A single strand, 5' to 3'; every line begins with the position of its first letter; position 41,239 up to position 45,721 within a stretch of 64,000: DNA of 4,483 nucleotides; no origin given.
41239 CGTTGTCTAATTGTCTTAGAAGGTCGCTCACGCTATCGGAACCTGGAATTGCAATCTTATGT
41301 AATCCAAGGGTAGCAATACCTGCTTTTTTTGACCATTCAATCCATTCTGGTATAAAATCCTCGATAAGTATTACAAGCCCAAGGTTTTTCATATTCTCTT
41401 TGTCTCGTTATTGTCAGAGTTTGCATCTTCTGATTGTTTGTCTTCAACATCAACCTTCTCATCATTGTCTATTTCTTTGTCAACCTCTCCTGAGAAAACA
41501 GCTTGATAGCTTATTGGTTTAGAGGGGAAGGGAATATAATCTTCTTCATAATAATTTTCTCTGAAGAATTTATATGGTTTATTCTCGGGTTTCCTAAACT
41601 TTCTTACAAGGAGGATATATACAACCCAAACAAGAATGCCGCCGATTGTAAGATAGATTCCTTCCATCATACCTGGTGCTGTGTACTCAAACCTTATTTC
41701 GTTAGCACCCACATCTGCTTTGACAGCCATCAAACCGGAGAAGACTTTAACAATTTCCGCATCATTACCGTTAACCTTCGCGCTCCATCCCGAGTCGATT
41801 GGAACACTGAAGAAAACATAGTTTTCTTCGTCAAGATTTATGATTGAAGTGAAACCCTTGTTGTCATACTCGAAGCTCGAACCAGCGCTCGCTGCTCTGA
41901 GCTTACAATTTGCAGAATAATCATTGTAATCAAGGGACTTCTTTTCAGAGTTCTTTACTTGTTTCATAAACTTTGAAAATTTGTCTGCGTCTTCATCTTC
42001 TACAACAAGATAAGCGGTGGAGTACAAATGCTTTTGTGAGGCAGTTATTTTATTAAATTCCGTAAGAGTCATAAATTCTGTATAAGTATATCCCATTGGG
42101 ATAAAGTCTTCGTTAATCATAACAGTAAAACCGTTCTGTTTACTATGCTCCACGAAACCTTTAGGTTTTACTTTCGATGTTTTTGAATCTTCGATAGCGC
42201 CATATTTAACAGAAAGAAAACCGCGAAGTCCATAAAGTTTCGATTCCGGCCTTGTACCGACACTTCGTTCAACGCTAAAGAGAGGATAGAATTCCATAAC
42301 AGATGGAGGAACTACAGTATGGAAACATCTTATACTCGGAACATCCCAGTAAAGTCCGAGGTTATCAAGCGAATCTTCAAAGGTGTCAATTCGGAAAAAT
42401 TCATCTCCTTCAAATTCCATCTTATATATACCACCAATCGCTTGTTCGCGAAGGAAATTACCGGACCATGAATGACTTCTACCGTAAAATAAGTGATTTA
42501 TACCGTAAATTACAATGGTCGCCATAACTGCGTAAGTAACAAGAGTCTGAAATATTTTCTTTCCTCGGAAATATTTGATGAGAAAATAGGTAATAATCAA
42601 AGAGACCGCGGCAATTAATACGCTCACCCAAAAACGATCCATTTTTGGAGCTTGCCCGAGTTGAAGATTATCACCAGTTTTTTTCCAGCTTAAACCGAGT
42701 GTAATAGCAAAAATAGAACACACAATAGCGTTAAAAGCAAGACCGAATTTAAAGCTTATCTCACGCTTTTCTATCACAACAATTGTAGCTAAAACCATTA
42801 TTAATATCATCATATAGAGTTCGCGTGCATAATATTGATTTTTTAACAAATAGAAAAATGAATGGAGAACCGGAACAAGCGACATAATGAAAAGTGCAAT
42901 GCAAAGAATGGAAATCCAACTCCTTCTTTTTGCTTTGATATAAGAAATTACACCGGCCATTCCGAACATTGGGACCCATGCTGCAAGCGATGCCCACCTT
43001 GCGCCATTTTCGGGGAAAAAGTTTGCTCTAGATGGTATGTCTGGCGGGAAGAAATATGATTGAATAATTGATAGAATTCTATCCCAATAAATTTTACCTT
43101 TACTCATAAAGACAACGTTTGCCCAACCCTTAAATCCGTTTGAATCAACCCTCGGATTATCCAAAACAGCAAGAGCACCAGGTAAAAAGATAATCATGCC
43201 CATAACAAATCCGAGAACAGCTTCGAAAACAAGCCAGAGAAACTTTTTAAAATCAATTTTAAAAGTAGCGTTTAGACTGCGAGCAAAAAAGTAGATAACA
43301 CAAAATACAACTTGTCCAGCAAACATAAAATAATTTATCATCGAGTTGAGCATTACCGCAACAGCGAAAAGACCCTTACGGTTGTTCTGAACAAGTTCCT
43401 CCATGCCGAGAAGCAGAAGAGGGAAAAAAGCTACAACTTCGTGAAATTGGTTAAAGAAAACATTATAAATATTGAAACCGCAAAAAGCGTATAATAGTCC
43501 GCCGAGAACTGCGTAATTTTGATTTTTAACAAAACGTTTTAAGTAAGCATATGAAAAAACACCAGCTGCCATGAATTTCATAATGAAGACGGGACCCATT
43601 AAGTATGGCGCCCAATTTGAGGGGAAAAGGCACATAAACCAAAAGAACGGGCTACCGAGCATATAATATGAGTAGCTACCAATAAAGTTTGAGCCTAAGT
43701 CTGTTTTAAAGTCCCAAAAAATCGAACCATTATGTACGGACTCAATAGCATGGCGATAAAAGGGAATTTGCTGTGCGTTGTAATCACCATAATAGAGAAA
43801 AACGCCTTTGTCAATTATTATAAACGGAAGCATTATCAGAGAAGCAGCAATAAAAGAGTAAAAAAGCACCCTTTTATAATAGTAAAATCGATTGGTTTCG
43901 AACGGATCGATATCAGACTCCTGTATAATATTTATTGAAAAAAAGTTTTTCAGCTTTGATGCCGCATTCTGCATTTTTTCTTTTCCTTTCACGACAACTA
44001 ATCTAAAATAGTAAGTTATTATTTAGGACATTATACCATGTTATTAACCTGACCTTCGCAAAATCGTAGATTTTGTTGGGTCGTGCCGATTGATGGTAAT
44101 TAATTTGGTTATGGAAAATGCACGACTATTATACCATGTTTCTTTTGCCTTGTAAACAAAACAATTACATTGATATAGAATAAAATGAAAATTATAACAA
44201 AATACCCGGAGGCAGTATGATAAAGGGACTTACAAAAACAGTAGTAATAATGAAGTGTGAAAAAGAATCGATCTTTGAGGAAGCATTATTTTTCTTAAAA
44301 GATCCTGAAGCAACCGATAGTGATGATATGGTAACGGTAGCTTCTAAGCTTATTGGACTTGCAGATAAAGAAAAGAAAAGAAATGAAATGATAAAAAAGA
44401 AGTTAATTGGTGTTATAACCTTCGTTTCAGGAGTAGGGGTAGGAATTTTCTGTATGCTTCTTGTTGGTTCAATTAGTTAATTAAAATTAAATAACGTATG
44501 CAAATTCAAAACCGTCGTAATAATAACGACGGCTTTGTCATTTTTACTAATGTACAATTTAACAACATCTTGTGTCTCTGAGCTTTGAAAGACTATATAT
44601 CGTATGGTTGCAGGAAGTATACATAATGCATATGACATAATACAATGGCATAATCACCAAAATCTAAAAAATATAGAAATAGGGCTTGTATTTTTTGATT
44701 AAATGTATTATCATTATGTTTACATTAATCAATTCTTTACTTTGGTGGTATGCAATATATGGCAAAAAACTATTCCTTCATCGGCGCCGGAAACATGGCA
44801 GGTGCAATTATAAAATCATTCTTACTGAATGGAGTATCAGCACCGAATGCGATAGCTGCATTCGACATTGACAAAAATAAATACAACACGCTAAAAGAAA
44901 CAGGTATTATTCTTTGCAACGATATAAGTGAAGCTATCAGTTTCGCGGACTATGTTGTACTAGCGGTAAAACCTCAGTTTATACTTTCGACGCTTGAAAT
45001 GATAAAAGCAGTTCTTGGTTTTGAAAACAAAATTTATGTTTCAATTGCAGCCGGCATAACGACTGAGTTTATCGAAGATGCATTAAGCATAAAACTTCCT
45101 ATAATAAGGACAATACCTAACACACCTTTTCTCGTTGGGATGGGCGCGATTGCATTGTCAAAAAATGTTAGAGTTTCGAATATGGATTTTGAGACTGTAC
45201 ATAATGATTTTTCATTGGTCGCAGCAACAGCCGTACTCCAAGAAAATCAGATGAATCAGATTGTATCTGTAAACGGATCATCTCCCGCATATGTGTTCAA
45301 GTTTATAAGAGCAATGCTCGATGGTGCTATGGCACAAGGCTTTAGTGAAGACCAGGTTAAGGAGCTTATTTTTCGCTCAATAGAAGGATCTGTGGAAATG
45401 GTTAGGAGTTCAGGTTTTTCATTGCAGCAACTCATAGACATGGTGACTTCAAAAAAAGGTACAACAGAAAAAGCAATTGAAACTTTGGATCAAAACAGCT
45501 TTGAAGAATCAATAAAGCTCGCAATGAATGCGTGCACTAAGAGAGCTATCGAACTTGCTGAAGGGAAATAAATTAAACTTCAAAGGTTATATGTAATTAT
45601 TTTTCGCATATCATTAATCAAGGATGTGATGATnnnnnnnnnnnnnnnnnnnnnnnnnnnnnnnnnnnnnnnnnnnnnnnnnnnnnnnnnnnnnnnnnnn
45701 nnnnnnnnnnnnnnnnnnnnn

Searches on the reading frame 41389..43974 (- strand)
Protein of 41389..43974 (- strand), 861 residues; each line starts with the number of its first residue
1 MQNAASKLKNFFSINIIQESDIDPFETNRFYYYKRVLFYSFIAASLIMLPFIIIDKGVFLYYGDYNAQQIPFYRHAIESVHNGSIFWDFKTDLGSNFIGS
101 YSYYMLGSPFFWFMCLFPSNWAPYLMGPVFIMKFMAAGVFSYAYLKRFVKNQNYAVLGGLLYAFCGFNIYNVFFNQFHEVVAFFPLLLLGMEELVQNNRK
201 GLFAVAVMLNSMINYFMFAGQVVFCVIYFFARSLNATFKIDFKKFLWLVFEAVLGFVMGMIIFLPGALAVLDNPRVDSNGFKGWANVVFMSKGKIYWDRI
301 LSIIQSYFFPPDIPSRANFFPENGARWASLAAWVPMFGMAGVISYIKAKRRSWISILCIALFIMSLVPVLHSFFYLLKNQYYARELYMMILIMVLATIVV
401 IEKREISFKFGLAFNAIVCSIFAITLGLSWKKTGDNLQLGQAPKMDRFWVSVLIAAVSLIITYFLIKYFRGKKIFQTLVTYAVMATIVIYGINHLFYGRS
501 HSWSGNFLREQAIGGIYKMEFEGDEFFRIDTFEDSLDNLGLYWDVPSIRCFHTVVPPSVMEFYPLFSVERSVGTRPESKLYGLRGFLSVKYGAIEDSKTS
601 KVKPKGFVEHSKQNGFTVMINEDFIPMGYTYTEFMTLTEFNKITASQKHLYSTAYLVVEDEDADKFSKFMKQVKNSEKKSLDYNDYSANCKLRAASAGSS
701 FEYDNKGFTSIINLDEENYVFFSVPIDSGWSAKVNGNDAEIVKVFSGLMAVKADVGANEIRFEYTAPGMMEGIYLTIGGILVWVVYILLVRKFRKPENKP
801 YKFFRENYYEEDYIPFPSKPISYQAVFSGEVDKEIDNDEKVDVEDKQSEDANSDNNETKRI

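Call 12: search_protein_families(library=pfam, proteins=[window:41389-43974:-])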
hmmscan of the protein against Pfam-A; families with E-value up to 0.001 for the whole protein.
window:41389-43974:- (861 aa): 1 family
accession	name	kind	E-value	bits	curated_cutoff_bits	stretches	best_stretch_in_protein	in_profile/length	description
PF09586.16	YfhO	-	1.7e-61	209.1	28.5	2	41-654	2-619/835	Bacterial membrane protein YfhO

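Call 24: find_homologous_proteins(query=window:41389-43974:-, max_evalue=1e-40)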
Query window:41389-43974:- (861 aa): 2808 proteins with E <= 1e-40 among 8000 candidates; the best 120 are listed.
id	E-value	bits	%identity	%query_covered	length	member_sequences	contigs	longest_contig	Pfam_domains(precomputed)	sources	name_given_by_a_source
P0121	0.0e+0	1965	100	100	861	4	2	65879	PF09586.17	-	-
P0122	0.0e+0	1345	68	98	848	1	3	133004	PF09586.17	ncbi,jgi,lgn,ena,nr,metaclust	ncbi:MAG: hypothetical protein A2Y17_13690 [Clostridiales bacterium GWF2_38_85]|nr:MAG: hypothetical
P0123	3.0e-285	967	54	92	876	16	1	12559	PF09586.17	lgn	-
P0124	1.8e-284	965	54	91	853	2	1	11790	PF09586.17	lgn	-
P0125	1.4e-282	958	54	93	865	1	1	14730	PF09586.17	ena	-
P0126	1.3e-275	935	56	57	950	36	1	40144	PF09586.17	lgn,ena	-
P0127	2.6e-264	898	49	97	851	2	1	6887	PF09586.17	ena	-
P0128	7.0e-262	890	49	97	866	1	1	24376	PF09586.17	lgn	-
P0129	3.6e-256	871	50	82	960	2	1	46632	PF09586.17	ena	-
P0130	3.7e-254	864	50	91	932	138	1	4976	PF09586.17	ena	-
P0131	1.1e-253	863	48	96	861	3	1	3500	PF09586.17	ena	-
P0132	3.9e-253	861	48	96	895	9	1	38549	PF09586.17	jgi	-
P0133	1.3e-252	859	48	96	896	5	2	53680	PF09586.17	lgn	-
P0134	1.8e-252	859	47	97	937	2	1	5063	PF09586.17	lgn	-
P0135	3.2e-252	858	48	96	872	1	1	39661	PF09586.17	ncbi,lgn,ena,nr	ncbi:MAG: hypothetical protein CVU97_01535 [Firmicutes bacterium HGW-Firmicutes-21]|nr:MAG: hypothet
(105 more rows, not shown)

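Call 25: find_encoding_contigs(protein=P0122, flank=3000, max_places=2)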
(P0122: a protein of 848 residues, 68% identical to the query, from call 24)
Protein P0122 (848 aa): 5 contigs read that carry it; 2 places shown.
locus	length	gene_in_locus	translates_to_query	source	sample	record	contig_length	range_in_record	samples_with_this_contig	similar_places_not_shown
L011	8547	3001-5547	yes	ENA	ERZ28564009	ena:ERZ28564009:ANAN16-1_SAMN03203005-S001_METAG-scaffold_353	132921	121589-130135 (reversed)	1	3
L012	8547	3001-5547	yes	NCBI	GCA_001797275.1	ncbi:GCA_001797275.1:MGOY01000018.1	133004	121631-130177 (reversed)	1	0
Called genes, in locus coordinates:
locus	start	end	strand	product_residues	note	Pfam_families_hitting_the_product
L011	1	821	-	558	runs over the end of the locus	-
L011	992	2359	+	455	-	PF00696:AA_kinase, PF13840:ACT_7 (faint), PF22468:ACT_9, PF01842:ACT (weak)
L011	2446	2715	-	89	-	-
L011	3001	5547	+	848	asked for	PF09586:YfhO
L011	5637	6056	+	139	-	PF06541:ABC_trans_CmpB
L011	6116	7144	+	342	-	PF01734:Patatin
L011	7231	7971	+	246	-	PF01520:Amidase_3, PF08239:SH3_3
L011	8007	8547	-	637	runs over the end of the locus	PF00664:ABC_membrane, PF00005:ABC_tran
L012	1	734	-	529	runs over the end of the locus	-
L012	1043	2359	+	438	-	PF00696:AA_kinase, PF13840:ACT_7 (faint), PF22468:ACT_9, PF01842:ACT (weak)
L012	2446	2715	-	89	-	-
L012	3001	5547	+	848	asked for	PF09586:YfhO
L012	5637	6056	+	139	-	PF06541:ABC_trans_CmpB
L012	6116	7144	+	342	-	PF01734:Patatin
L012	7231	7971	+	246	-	PF01520:Amidase_3, PF08239:SH3_3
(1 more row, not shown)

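Call 26: find_encoding_contigs(protein=P0123, flank=2000, max_places=1)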
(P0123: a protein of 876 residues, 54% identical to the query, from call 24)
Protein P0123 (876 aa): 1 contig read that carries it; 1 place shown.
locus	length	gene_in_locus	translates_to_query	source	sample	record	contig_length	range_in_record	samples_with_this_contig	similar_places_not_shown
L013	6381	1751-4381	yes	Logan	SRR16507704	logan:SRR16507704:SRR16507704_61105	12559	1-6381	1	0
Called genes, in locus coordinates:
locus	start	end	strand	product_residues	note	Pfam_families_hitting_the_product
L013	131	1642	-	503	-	PF18998:Flg_new_2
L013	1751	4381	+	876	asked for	PF09586:YfhO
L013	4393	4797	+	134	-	-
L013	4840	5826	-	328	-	-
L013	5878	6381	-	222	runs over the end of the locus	PF04018:VCA0040-like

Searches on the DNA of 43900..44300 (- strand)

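Call 6: search_rna_families(source=window, start=43900, end=44300, threshold=evalue, max_evalue=10, show_alignments=3)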
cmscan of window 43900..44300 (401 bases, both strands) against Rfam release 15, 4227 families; matches with E-value up to 10: 4.
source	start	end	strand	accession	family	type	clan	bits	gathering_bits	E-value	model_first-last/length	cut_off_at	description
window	44033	44185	+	RF01608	ceN102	Gene; snRNA; snoRNA; HACA-box;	-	22.7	50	0.3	1-142/142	no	Caenorhabditis snoRNA ceN80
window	43942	44140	+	RF04318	idnO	Cis-reg;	-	18.6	100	1.6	1-206/206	no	idnO ncRNA motif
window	44191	44236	-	RF01344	CRISPR-DR34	Gene; CRISPR;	-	14.7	35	7.1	1-36/36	no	CRISPR RNA direct repeat element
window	43901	43964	-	RF01169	SNORD112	Gene; snRNA; snoRNA; CD-box;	CL00069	14.2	58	8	1-77/77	no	Small nucleolar RNA SNORD112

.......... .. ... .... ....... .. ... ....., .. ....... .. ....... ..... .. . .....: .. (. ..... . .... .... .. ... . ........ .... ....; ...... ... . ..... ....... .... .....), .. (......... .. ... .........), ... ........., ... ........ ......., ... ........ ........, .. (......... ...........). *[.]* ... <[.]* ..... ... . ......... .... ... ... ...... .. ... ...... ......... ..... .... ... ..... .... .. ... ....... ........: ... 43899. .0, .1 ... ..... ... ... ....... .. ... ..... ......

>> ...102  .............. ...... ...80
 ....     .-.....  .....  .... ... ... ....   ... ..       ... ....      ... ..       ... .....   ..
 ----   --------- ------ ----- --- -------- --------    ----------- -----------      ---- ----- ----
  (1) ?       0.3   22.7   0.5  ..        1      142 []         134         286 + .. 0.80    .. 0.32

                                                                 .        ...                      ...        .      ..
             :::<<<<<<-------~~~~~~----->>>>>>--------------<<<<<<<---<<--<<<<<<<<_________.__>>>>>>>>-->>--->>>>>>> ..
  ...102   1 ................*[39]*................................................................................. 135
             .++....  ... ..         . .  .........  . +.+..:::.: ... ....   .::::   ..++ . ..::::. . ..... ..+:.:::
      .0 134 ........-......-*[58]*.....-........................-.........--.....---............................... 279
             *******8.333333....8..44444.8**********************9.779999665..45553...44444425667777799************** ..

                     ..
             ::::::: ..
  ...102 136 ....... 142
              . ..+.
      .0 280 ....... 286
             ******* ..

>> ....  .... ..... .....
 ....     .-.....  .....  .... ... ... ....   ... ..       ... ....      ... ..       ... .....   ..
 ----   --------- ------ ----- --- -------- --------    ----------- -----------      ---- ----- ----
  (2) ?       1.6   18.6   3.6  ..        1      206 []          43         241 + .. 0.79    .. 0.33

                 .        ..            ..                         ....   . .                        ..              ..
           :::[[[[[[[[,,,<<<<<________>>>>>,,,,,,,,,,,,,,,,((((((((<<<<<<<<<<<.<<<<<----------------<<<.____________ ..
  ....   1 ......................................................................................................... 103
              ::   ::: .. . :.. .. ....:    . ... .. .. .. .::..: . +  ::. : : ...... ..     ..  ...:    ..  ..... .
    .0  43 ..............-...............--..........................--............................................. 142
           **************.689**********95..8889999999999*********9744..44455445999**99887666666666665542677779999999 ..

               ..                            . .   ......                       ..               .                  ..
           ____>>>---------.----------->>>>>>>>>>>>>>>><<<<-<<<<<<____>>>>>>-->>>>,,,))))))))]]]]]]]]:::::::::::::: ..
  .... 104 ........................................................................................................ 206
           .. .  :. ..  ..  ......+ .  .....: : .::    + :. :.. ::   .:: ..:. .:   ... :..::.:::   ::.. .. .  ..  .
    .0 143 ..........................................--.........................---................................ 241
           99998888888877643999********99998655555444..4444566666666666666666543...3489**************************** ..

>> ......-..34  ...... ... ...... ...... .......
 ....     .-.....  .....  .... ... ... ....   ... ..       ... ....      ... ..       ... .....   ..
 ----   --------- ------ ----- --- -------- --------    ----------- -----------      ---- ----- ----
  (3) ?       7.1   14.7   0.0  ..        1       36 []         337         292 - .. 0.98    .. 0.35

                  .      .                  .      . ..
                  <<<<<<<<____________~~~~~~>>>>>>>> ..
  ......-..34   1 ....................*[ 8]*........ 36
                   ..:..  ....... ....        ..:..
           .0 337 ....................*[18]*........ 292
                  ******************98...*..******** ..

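Call 70: search_dna_similar(query=window:44030-44160:-, collection=plasmids, mode=distant, max_evalue=0.1, max_rows=8)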
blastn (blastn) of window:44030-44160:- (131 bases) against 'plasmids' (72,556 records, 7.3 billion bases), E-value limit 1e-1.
No match.

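Call 71: search_dna_similar(query=window:44030-44160:-, collection=phages, mode=distant, max_evalue=0.1, max_rows=8)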
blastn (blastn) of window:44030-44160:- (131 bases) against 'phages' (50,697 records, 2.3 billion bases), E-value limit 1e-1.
No match.

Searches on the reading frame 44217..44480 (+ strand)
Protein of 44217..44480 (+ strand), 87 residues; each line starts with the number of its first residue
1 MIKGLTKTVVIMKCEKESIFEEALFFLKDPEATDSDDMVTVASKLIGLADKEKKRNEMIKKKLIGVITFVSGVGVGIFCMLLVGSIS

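Call 12: search_protein_families(library=pfam, proteins=[window:44217-44480:+])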
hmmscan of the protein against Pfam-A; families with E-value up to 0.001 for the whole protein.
window:44217-44480:+ (87 aa): 0 families

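Call 41: find_encoding_contigs(protein=window:44217-44480:+, flank=1200, max_places=10)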
Protein window:44217-44480:+ (87 aa): 4 contigs read that carry it; 3 places shown.
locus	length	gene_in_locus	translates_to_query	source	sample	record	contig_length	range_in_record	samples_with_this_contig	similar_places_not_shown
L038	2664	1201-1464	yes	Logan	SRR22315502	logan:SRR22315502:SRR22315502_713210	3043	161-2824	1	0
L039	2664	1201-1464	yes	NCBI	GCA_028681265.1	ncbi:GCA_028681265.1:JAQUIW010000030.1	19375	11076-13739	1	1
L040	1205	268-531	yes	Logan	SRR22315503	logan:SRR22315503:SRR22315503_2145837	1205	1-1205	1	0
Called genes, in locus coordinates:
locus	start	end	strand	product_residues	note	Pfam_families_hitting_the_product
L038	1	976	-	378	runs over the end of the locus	?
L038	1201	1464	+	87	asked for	-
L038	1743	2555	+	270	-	PF03807:F420_oxidored, PF14748:P5CR_dimer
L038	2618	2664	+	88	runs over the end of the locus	?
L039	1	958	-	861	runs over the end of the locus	PF09586:YfhO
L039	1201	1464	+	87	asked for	-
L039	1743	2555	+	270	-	PF03807:F420_oxidored, PF14748:P5CR_dimer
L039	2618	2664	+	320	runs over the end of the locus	-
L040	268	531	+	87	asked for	-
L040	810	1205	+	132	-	?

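Call 52: find_homologous_proteins(query=window:44217-44480:+, max_evalue=0.00001)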
Query window:44217-44480:+ (87 aa): 4 proteins with E <= 0.00001 among 5 candidates.
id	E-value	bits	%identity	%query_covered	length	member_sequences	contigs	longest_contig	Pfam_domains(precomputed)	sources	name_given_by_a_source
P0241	5.1e-43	162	92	100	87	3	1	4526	-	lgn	-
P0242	7.6e-42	158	91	100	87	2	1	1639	-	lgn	-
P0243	9.9e-31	123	70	100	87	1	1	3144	-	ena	-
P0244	3.5e-26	108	67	100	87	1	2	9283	-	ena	-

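Call 53: find_encoding_contigs(protein=P0241, flank=2500, max_places=3)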
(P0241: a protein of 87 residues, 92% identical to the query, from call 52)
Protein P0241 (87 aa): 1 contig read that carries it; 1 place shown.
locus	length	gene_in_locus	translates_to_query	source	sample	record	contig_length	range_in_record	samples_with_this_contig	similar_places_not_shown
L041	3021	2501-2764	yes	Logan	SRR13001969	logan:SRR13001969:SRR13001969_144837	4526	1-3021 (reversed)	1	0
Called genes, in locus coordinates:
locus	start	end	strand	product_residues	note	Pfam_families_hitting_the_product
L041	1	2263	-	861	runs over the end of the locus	PF09586:YfhO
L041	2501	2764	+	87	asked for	-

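Call 54: find_encoding_contigs(protein=P0243, flank=2500, max_places=3)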
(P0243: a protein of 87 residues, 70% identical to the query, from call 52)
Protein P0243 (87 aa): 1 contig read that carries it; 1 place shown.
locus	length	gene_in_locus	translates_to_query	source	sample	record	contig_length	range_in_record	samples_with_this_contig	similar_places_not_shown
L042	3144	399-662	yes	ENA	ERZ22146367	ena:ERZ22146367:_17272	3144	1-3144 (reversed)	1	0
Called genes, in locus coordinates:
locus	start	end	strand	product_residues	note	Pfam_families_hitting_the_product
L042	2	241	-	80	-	?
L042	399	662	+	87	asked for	-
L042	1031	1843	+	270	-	PF03446:NAD_binding_2 (faint), PF03807:F420_oxidored, PF14748:P5CR_dimer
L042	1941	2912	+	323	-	-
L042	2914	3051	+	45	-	-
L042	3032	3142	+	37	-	?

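Call 55: find_encoding_contigs(protein=P0244, flank=2500, max_places=3)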
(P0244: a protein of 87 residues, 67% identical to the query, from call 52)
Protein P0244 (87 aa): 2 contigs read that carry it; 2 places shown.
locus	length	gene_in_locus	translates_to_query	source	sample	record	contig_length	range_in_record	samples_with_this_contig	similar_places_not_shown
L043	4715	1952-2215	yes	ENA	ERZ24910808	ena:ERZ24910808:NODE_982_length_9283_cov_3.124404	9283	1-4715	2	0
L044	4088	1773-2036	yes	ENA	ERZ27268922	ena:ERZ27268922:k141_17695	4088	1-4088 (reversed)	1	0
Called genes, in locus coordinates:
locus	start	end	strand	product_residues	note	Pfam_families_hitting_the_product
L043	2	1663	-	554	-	?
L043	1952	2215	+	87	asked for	-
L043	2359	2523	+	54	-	-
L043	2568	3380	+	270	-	PF03446:NAD_binding_2 (weak), PF03807:F420_oxidored, PF14748:P5CR_dimer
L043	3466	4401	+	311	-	-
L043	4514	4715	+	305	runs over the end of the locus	PF13102:Phage_int_SAM_5, PF02899:Phage_int_SAM_1, PF13495:Phage_int_SAM_4 (weak), PF00589:Phage_integrase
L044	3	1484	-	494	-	?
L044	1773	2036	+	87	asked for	-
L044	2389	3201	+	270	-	PF03446:NAD_binding_2 (weak), PF03807:F420_oxidored, PF14748:P5CR_dimer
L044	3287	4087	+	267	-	?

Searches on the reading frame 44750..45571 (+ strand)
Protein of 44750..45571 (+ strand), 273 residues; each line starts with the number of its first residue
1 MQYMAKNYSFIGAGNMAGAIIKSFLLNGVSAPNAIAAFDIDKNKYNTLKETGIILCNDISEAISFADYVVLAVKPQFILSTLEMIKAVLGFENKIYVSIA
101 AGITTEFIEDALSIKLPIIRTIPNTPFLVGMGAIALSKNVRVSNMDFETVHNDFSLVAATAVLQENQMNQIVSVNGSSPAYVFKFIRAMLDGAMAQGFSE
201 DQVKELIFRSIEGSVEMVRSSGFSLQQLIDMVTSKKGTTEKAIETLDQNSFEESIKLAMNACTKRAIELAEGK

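Call 12: search_protein_families(library=pfam, proteins=[window:44750-45571:+])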
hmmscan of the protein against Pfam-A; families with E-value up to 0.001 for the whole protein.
window:44750-45571:+ (273 aa): 3 families
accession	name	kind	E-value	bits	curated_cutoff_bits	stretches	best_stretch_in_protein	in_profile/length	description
PF14748.11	P5CR_dimer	-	3.6e-30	104.8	25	1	165-269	1-105/105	Pyrroline-5-carboxylate reductase dimerisation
PF03807.23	F420_oxidored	-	4.8e-13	50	21.6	1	9-102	3-94/94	NADP oxidoreductase coenzyme F420-dependent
PF03446.21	NAD_binding_2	-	0.0001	22.8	21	1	9-75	3-65/161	NAD binding domain of 6-phosphogluconate dehydrogenase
